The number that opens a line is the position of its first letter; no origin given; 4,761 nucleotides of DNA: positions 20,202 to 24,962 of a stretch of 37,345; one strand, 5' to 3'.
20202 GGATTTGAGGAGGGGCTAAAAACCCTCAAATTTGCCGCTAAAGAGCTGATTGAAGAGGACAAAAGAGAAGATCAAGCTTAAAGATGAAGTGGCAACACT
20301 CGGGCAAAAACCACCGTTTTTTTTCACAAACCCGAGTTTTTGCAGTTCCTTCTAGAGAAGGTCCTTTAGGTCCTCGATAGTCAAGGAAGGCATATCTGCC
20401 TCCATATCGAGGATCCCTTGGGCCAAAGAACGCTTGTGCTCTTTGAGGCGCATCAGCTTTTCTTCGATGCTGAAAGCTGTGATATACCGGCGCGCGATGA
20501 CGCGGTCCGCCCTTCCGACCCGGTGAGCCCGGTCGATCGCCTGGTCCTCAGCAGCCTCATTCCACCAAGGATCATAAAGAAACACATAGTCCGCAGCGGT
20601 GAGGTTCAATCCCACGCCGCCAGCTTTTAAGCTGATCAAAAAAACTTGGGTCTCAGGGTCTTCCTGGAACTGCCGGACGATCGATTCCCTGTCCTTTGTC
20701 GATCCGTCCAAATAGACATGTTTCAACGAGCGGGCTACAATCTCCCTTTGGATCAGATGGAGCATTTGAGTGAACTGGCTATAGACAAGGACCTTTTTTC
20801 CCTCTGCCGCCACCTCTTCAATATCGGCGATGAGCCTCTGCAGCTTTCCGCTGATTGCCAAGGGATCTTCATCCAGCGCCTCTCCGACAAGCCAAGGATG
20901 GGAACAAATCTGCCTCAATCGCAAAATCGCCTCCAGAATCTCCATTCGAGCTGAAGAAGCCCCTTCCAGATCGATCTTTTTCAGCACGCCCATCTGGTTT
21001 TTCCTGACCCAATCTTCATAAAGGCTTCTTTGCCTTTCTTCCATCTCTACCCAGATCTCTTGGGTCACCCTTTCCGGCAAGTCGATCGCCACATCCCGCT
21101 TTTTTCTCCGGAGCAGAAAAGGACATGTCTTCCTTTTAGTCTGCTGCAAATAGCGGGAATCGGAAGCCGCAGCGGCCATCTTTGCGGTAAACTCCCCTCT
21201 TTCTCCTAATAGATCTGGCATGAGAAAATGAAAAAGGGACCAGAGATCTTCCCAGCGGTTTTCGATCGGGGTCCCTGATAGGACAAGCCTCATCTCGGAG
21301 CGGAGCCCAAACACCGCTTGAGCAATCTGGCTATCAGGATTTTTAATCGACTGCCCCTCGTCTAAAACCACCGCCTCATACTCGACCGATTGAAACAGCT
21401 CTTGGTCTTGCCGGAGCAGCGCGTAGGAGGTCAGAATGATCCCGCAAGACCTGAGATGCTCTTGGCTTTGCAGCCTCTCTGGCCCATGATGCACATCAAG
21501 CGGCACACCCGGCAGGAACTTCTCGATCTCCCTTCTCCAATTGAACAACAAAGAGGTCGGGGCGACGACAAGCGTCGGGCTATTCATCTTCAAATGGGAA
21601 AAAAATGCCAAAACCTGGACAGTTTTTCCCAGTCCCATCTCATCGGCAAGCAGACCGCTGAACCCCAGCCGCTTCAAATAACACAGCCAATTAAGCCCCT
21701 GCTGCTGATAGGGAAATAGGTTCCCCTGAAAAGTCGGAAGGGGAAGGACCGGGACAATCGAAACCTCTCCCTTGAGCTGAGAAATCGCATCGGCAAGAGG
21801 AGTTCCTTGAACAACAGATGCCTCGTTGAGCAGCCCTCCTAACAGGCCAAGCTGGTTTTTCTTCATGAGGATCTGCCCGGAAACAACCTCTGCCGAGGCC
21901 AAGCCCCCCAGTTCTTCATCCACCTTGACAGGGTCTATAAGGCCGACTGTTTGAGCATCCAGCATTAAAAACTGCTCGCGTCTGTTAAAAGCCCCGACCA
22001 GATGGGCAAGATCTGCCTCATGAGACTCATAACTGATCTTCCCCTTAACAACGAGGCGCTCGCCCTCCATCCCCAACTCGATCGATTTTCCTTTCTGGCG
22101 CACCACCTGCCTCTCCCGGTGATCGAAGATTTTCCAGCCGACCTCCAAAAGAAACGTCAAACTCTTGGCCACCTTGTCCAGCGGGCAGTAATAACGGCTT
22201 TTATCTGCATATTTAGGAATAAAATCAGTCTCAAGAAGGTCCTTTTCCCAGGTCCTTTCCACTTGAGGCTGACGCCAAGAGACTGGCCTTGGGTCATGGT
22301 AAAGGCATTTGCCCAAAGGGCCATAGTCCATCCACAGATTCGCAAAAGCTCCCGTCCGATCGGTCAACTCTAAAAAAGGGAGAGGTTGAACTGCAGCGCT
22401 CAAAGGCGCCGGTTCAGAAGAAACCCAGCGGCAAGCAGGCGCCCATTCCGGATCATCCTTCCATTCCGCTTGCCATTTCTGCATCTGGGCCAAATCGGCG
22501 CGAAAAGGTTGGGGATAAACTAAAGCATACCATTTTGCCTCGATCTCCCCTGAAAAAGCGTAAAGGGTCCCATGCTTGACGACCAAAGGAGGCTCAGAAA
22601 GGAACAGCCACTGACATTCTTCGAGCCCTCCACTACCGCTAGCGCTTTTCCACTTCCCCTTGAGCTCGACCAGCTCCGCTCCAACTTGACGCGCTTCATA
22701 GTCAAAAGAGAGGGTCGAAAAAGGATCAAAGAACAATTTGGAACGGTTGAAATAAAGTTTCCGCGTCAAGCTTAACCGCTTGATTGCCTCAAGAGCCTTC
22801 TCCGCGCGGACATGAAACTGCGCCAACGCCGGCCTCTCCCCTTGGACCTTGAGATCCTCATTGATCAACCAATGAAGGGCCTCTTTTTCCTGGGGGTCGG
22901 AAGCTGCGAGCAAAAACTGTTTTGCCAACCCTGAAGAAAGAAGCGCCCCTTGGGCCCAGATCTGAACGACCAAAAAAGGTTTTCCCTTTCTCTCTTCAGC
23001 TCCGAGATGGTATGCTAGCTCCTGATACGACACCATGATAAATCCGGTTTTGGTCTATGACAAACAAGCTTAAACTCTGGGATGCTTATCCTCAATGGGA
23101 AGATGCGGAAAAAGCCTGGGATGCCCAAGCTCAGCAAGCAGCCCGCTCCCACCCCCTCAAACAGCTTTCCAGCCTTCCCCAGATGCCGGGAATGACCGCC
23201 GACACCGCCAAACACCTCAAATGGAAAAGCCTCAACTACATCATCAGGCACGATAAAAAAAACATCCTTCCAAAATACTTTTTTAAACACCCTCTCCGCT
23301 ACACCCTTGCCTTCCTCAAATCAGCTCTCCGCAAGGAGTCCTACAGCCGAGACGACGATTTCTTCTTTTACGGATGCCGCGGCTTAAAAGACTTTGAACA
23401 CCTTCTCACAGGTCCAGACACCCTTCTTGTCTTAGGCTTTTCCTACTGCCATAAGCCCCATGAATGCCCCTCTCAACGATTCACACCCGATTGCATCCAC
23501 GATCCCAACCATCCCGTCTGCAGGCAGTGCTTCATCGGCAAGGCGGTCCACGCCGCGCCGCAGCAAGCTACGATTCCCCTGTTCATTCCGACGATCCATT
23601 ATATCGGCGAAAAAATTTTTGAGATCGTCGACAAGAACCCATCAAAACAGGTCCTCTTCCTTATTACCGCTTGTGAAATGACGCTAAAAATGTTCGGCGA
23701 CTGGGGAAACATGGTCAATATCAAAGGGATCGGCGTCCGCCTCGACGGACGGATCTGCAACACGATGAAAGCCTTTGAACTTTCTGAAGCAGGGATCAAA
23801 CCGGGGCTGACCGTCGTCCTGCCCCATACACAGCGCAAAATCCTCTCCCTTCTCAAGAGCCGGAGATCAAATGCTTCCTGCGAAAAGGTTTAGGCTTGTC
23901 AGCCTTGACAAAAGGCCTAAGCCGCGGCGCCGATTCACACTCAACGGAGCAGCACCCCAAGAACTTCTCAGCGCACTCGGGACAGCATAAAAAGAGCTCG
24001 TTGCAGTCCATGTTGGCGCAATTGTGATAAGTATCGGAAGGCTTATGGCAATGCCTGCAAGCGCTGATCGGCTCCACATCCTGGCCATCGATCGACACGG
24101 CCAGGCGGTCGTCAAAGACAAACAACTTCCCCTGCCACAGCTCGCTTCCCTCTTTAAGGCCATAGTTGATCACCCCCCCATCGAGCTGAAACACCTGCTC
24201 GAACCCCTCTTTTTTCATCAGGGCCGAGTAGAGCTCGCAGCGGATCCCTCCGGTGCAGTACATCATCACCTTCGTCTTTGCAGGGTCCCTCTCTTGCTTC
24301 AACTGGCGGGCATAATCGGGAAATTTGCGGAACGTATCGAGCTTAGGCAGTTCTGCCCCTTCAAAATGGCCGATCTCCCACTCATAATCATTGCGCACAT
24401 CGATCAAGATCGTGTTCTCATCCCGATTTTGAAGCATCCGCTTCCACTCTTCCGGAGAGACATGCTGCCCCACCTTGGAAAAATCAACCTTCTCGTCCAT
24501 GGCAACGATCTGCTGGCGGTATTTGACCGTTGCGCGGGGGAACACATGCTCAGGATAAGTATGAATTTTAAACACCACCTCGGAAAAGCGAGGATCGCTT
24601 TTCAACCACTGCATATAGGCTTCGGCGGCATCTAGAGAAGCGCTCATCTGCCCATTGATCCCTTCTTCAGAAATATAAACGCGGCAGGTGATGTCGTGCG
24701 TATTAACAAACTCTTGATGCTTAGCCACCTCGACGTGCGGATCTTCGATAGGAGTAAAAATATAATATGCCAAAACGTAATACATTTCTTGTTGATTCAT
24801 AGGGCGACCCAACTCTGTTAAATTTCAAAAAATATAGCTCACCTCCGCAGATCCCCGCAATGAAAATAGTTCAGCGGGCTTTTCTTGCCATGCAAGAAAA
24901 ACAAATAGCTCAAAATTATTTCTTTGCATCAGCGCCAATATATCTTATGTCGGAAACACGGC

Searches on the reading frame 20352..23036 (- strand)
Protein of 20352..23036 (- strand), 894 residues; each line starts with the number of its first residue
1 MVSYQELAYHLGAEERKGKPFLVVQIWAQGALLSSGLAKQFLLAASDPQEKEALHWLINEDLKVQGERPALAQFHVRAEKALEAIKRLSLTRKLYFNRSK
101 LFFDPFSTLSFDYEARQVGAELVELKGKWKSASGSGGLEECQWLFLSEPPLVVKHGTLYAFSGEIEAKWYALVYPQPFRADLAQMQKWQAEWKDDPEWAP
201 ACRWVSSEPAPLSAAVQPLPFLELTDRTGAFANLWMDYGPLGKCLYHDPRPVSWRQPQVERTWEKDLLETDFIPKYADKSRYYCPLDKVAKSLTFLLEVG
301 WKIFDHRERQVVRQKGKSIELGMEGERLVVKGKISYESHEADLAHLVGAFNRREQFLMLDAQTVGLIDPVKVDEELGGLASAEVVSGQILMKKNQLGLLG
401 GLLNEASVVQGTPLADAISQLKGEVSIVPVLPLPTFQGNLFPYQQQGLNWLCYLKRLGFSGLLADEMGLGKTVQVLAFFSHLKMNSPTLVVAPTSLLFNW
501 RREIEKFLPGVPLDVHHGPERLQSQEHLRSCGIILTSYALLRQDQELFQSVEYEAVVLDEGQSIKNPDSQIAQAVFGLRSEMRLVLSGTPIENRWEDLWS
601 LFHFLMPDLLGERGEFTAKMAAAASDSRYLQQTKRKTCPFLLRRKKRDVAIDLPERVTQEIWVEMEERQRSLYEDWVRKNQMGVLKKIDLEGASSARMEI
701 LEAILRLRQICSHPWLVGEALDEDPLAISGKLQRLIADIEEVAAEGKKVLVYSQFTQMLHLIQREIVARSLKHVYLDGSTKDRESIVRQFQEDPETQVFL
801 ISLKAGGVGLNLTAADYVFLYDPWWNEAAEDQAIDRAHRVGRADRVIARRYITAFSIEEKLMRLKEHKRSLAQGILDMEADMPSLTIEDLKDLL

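Call 19: search_protein_families(library=ncbifam, proteins=[window:20352-23036:-], max_evalue=0.00001)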
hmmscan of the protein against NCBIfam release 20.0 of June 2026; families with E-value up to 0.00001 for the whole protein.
window:20352-23036:- (894 aa): 8 families
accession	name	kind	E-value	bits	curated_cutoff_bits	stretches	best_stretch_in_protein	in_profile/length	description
NF053675.1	pilus_reg_Snf2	equivalog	3.6e-121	406.1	1100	1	340-894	484-1026/1029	pilus expression-regulating Snf2 family helicase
NF058637.1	helic_SCO1167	equivalog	2.2e-114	383.5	1200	1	414-893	444-928/932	SCO1167/SCO6262 family helicase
NF041790.1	anti-phage_ZorD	equivalog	2.3e-65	221.2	1500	1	440-846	582-1030/1035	type I Zorya anti-phage system protein ZorD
NF038318.1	DISARM_DrmD_b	equivalog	5.2e-22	77.8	950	1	462-674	51-272/868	DISARM system SNF2-like helicase DrmD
NF041062.1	DpdE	equivalog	4e-14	51.5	500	1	462-654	174-363/1048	protein DpdE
NF058636.1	helic_sll1366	equivalog_domain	1.4e-12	47.1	550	1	414-471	532-589/589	sll1366 family intein-prone helicase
NF038317.1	DISARM_DrmD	equivalog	2.2e-09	36.2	610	0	731-851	486-619/1021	DISARM system SNF2-like helicase DrmD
NF042964.1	phospholipD_antiphage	equivalog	5.4e-09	34.9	1100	1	461-567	252-374/895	phospholipase D-like domain-containing anti-phage protein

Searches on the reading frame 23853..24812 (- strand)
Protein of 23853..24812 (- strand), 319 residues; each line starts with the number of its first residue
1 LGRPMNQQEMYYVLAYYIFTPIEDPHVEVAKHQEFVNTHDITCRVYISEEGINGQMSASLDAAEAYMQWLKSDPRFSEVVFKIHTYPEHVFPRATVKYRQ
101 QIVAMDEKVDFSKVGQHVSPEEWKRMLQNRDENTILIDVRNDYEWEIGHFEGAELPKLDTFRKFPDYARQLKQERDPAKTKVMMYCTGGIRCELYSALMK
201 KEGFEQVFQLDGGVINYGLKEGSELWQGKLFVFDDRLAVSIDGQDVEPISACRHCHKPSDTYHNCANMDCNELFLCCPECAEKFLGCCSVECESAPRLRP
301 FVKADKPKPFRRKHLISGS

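Call 39: search_protein_families(library=pfam, proteins=[window:23853-24812:-], max_evalue=0.0001)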
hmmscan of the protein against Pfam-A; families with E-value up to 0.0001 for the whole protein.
window:23853-24812:- (319 aa): 3 families
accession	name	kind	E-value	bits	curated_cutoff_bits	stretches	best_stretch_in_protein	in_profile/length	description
PF12368.13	Rhodanese_C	-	1.7e-21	76.7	26.9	1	227-293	1-66/66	Rhodanase C-terminal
PF17773.7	UPF0176_N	-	4.3e-21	75.5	26.2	1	11-102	1-92/92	UPF0176 acylphosphatase like domain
PF00581.25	Rhodanese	-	1.9e-11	44.7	22.2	1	120-214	2-96/102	Rhodanese-like domain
